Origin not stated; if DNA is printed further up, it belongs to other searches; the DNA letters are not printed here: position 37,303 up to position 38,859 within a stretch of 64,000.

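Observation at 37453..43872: Redox gene cluster: unknown 418-aa protein, Fe-ADH, tungsten-type AOR, D-2-hydroxyacid dehydrogenase and a LarA-like protein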

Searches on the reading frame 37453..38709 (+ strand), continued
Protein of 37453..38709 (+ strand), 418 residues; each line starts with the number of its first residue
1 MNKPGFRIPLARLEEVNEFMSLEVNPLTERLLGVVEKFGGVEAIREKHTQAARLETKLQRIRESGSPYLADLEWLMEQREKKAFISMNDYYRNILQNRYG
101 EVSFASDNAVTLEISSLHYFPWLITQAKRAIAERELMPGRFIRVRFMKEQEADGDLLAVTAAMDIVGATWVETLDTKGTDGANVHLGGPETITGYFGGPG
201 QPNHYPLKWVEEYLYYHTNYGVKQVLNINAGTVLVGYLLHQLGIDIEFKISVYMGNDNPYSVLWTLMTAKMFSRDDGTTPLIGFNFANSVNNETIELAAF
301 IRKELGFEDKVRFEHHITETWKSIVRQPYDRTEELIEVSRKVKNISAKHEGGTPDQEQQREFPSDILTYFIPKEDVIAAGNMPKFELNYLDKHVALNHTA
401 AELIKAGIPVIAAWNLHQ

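Call 55: search_protein_families(library=pfam, proteins=[P0134, P0225, P0140, P0126, P0142, P0129, P0154, P0124, P0130, P0128], max_evalue=0.001)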
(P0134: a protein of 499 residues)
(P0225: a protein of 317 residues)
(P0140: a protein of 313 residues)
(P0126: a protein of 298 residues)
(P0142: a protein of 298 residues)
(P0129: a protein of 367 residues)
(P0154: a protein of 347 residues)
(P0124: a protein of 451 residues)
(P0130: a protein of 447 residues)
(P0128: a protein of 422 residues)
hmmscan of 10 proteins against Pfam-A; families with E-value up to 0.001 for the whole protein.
P0134 (499 aa): 1 family
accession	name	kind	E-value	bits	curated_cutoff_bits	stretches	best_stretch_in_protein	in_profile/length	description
PF05853.18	BKACE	-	6.1e-09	36.1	24.8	1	376-463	57-127/274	beta-keto acid cleavage enzyme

P0225 (317 aa): 2 families
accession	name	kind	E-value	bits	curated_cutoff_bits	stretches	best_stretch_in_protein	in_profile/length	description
PF02730.20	AFOR_N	-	7.2e-36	124.2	29.8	1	4-118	86-199/199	Aldehyde ferredoxin oxidoreductase, N-terminal domain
PF02548.21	Pantoate_transf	-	9.5e-10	38.8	28.7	1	186-230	111-155/259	Ketopantoate hydroxymethyltransferase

P0140 (313 aa): 8 families
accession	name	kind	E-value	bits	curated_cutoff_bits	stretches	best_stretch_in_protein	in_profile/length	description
PF07992.20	Pyr_redox_2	-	2.1e-11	44.3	26.1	1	5-139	1-121/291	Pyridine nucleotide-disulphide oxidoreductase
PF13738.12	Pyr_redox_3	-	3.7e-09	36.7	30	1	8-38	1-31/305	Pyridine nucleotide-disulphide oxidoreductase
PF12831.13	FAD_oxidored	-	2.3e-08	34.2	27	1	7-88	2-81/416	FAD dependent oxidoreductase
PF03486.20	HI0933_like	-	6e-06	26.3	50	1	6-41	2-36/244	HI0933-like protein Rossmann domain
PF00890.30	FAD_binding_2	-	7.2e-06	25.9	20.4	1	7-42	2-36/414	FAD binding domain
PF01266.30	DAO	-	7.7e-06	26.1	27.9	1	7-41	2-35/353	FAD dependent oxidoreductase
PF13450.12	NAD_binding_8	-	9.3e-06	26.3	21.9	1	9-56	1-47/68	NAD(P)-binding Rossmann-like domain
PF01494.25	FAD_binding_3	-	0.00057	19.6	22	1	6-33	3-30/349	FAD binding domain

P0126 (298 aa): 0 families

P0142 (298 aa): 0 families

P0129 (367 aa): 0 families

P0154 (347 aa): 0 families

P0124 (451 aa): 1 family
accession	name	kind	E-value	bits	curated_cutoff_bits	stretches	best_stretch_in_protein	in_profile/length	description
PF08367.16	M16C_assoc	-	8.7e-48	163.1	25.3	1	15-196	42-227/252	Peptidase M16C associated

P0130 (447 aa): 0 families

P0128 (422 aa): 0 families
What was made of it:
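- Tried and rejected: Odd-length hits (P0134 with a BKACE piece, P0225 with AOR and PanB pieces, P0124, P0140) look like chimeric or frameshifted calls (call 55).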

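Call 57: search_protein_families(library=pfam, proteins=[L012:288-2129:+, L012:2050-2874:+, L012:2879-3838:+, L012:3863-4891:+, L012:4948-5913:+, L017:9304-10710:+, L017:10717-11556:+, L017:11583-13085:+, L040:9275-10081:+, L040:11139-13217:+], max_evalue=0.001)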
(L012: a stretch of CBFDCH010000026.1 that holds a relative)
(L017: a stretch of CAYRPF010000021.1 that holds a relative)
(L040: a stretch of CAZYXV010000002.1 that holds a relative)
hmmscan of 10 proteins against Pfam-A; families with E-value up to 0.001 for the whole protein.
L012:288-2129:+ (614 aa): 4 families
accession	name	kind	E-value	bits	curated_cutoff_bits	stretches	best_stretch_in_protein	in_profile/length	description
PF14574.11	RACo_C_ter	-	1.5e-80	270.4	27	1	370-606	1-257/261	C-terminal domain of RACo the ASKHA domain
PF17651.6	Raco_middle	-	7.7e-49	165.9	26.8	1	210-367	3-162/163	RACo middle region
PF17650.6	RACo_linker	-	1.8e-18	66.6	26.2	1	118-205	4-86/86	RACo linker region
PF00111.32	Fer2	-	2.6e-07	30.9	21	1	10-81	5-76/77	2Fe-2S iron-sulfur cluster binding domain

L012:2050-2874:+ (275 aa): 7 families
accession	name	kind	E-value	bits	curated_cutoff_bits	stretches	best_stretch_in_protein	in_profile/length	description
PF01656.29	CbiA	-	8.9e-13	48.7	25.4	1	31-247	3-118/125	CobQ/CobB/MinD/ParA nucleotide binding domain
PF13614.12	AAA_31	-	1.5e-07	31.9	27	1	29-205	3-171/177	AAA domain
PF01935.23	DUF87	-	2.1e-06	28.5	23.2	1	27-65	23-61/220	Helicase HerA, central domain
PF13481.12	AAA_25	-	5.4e-05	23.3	27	1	12-64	18-80/195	AAA domain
PF00005.33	ABC_tran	-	0.00031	21.8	25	1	26-65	10-48/137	ABC transporter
PF10609.15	ParA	-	0.00049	20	27.1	0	31-65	7-41/246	NUBPL iron-transfer P-loop NTPase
PF00142.24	Fer4_NifH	-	0.00066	19.7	25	0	29-85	2-58/271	4Fe-4S iron sulfur cluster binding proteins, NifH/frxC family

L012:2879-3838:+ (320 aa): 1 family
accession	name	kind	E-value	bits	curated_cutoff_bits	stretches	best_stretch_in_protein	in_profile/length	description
PF03599.22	CdhD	-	8.8e-31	107.4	24.8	1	16-302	1-241/387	CO dehydrogenase/acetyl-CoA synthase delta subunit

L012:3863-4891:+ (343 aa): 0 families

L012:4948-5913:+ (322 aa): 1 family
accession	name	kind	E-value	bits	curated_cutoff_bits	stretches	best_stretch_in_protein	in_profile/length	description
PF00850.24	Hist_deacetyl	-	2e-96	323.3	27.9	1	29-318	1-297/298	Histone deacetylase domain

L017:9304-10710:+ (469 aa): 0 families

L017:10717-11556:+ (280 aa): 2 families
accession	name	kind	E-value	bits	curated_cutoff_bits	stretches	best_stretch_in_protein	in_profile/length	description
PF01694.28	Rhomboid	-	4.5e-26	92.2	22.6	1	53-186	2-140/143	Rhomboid domain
PF08551.15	DUF1751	-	0.00095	20.1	22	1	55-120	8-77/99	Eukaryotic integral membrane protein (DUF1751)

L017:11583-13085:+ (501 aa): 2 families
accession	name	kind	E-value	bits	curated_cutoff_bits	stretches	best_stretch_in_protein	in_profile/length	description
PF01546.33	Peptidase_M20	-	3.9e-15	56.7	24.6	1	78-494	1-205/206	Peptidase family M20/M25/M40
PF07687.19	M20_dimer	-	4.6e-08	33.4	21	1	217-304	2-105/107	Peptidase dimerisation domain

L040:9275-10081:+ (269 aa): 1 family
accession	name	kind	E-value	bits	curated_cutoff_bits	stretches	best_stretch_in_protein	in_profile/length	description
PF01544.23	CorA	-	8.7e-12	45.4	27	1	99-253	134-289/292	CorA-like Mg2+ transporter protein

L040:11139-13217:+ (693 aa): 5 families
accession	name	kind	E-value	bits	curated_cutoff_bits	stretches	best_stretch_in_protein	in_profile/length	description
PF13549.11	ATP-grasp_5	-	2.5e-78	262.9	27.6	1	488-688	21-219/221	ATP-grasp domain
PF13607.11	Succ_CoA_lig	-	2.4e-51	173.5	27.4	1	158-291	2-135/138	Succinyl-CoA ligase like flavodoxin domain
PF13380.12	CoA_binding_2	-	2.6e-26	92.8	22.8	1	17-140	3-114/116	CoA binding domain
PF19045.5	Ligase_CoA_2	-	1.7e-18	67.6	23.7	1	305-463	1-152/162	Ligase-CoA domain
PF02629.25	CoA_binding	-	2.3e-07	31.9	22.3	1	13-103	2-95/97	CoA binding domain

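Call 60: find_related_loci(query=window:37453-38709:+, collection=metagenome_contigs, flank=8000)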
Query window:37453-38709:+ (418 aa) in metagenome_contigs; peptide patterns used: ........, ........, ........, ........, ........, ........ (x = any residue, [..] = any of these).
600 stretches matched a pattern (row limit reached: there are more); 578 encode a relative of the query (tblastn E <= 1e-3); the best 80 are kept; 80 distinct loci.
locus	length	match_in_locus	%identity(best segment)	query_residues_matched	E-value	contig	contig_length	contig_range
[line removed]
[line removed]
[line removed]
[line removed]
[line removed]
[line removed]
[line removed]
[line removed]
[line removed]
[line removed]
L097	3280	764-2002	64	6-417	0e+0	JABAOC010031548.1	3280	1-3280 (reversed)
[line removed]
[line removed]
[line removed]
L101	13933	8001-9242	62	6-418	1e-179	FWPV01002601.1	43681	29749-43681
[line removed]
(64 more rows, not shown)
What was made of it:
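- At least 578 metagenome loci (call 60).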

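Call 65: search_solved_structures(query=L003:10324-12153:+, max_evalue=1e-10)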
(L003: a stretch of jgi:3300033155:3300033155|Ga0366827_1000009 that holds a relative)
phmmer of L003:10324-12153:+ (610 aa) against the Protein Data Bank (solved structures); distinct sequences matched with E-value up to 1e-10: 9.
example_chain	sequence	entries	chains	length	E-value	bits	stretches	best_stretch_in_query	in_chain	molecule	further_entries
1aor_A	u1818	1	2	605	1e-136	460.1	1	4-605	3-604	ALDEHYDE FERREDOXIN OXIDOREDUCTASE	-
9mqx_D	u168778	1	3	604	2e-135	455.8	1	4-604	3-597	Aldehyde:ferredoxin oxidoreductase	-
9g7j_A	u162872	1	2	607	7.6e-132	444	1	4-607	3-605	Aldehyde ferredoxin oxidoreductase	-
8c0z_A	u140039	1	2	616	1e-122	413.9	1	4-602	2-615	Aldehyde:ferredoxin oxidoreductase,tungsten-containing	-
1b25_A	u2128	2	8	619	1.1e-105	357.5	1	4-602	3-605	PROTEIN (FORMALDEHYDE FERREDOXIN OXIDOREDUCTASE) | FORMALDEHYDE FERREDOXIN OXIDOREDUCTASE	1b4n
9q1t_A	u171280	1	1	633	8.9e-100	338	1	3-602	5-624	Tungsten-dependent aldehyde oxidoreductase WOR83 from Haloferax volcanii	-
6x1o_A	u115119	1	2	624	9.7e-82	278.5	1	4-604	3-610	Formaldehyde:ferredoxin oxidoreductase wor5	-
6x6u_A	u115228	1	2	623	9.8e-82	278.5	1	4-604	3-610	Formaldehyde:ferredoxin oxidoreductase wor5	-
4z3w_A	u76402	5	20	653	2.9e-63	217.5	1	1-421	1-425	Benzoyl-CoA reductase, putative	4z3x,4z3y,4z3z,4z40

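Call 67: search_protein_families(library=pfam, proteins=[L029:6299-7051:+, L039:5512-6312:+, L032:2268-2951:+, L078:5638-6189:+, L029:9349-10506:-, L064:2273-3652:+, L058:1533-2693:+, L002:5144-6022:+, L041:4284-6878:+, L048:2941-4314:-], max_evalue=0.0001)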
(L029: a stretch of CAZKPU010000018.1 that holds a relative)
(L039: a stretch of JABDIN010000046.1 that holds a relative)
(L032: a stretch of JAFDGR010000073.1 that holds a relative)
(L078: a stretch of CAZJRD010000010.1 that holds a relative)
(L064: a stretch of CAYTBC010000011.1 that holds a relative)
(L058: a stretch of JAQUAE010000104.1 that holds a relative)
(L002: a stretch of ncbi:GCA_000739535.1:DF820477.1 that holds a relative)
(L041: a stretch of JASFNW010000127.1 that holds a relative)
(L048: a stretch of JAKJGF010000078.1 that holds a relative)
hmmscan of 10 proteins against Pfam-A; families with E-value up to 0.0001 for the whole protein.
L029:6299-7051:+ (251 aa): 1 family
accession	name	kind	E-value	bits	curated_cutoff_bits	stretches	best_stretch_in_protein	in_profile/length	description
PF02545.19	Maf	-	2.6e-60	203.7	27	1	55-235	1-187/187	Maf-like protein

L039:5512-6312:+ (267 aa): 2 families
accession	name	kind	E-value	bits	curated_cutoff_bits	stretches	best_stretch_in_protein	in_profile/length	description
PF01061.29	ABC2_membrane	-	9.7e-20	71.4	26.9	1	21-229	3-208/211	ABC-2 type transporter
PF12698.13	ABC2_membrane_3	-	3.3e-12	46.6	31.6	1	68-258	158-346/347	ABC-2 family transporter protein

L032:2268-2951:+ (228 aa): 0 families

L078:5638-6189:+ (184 aa): 0 families

L029:9349-10506:- (385 aa): 4 families
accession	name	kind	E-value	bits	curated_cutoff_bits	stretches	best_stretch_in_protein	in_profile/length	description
PF01546.33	Peptidase_M20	-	5.3e-33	115.1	24.6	1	75-381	1-205/206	Peptidase family M20/M25/M40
PF07687.19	M20_dimer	-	1.3e-14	54.5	21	1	174-278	1-98/107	Peptidase dimerisation domain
PF04389.22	Peptidase_M28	-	9e-09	35.8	21.3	1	58-153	1-77/193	Peptidase family M28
PF05343.19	Peptidase_M42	-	2.7e-07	30.4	23.2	0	106-155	132-179/292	M42 glutamyl aminopeptidase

L064:2273-3652:+ (460 aa): 2 families
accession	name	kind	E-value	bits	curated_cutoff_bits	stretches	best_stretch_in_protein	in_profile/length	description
PF00152.25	tRNA-synt_2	-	2.7e-67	227.5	25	1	119-454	8-307/308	tRNA synthetases class II (D, K and N)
PF01336.31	tRNA_anti-codon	-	2.1e-12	47.3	27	1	19-97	1-75/75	OB-fold nucleic acid binding domain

L058:1533-2693:+ (387 aa): 4 families
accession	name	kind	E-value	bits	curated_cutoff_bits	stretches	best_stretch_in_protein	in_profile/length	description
PF22691.2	Thiolase_C_1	-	2.6e-43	147.6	28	1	239-382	2-143/144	Thiolase C-terminal domain-like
PF00108.29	Thiolase_N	-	1.1e-15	58.2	26.4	1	10-220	14-258/260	Thiolase, N-terminal domain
PF02803.24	Thiolase_C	-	9e-09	35.5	27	1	257-367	23-115/123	Thiolase, C-terminal domain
PF00109.32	ketoacyl-synt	-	1.7e-05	25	20.8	1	65-127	157-218/252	Beta-ketoacyl synthase, N-terminal domain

L002:5144-6022:+ (293 aa): 5 families
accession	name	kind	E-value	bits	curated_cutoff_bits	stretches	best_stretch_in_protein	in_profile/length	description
PF03446.21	NAD_binding_2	-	4.3e-54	183.3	21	1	4-163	1-161/161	NAD binding domain of 6-phosphogluconate dehydrogenase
PF14833.11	NAD_binding_11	-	1.3e-36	126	30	1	166-283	1-119/122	NAD-binding of NADP-dependent 3-hydroxyisobutyrate dehydrogenase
PF03807.23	F420_oxidored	-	1.3e-09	38.9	21.6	1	4-75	1-75/94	NADP oxidoreductase coenzyme F420-dependent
PF01488.26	Shikimate_DH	-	1e-05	26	24.3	1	7-64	17-81/138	Shikimate / quinate 5-dehydrogenase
PF02826.25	2-Hacid_dh_C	-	5e-05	23.2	25.1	1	4-66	38-99/178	D-isomer specific 2-hydroxyacid dehydrogenase, NAD binding domain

L041:4284-6878:+ (865 aa): 4 families
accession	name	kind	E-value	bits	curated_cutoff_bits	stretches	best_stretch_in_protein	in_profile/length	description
PF03190.21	Thioredox_DsbH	-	3.1e-79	265.1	27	1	168-327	2-161/163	Protein of unknown function, DUF255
PF13899.12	Thioredoxin_7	-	1.1e-12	48.3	27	1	187-277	1-83/83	Thioredoxin-like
PF07221.17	GlcNAc_2-epim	-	1e-05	25.4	23.4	0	658-749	221-308/347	N-acylglucosamine 2-epimerase (GlcNAc 2-epimerase)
PF13098.12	Thioredoxin_2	-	2.1e-05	25.2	27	0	199-278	1-85/104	Thioredoxin-like domain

L048:2941-4314:- (457 aa): 5 families
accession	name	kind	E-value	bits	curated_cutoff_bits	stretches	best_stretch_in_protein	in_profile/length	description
PF13365.12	Trypsin_2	-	4.1e-24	86.4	27.6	1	57-202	1-144/144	Trypsin-like peptidase domain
PF13180.12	PDZ_2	-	8.2e-09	36.1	27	1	244-335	4-79/80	PDZ domain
PF17820.7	PDZ_6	-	1.7e-07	31.3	27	1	279-325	8-54/54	PDZ domain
PF00089.32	Trypsin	-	2.4e-07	31.2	20.6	1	72-213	36-207/220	Trypsin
PF00595.29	PDZ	-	3.7e-06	27.7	23.2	0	241-299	10-55/81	PDZ domain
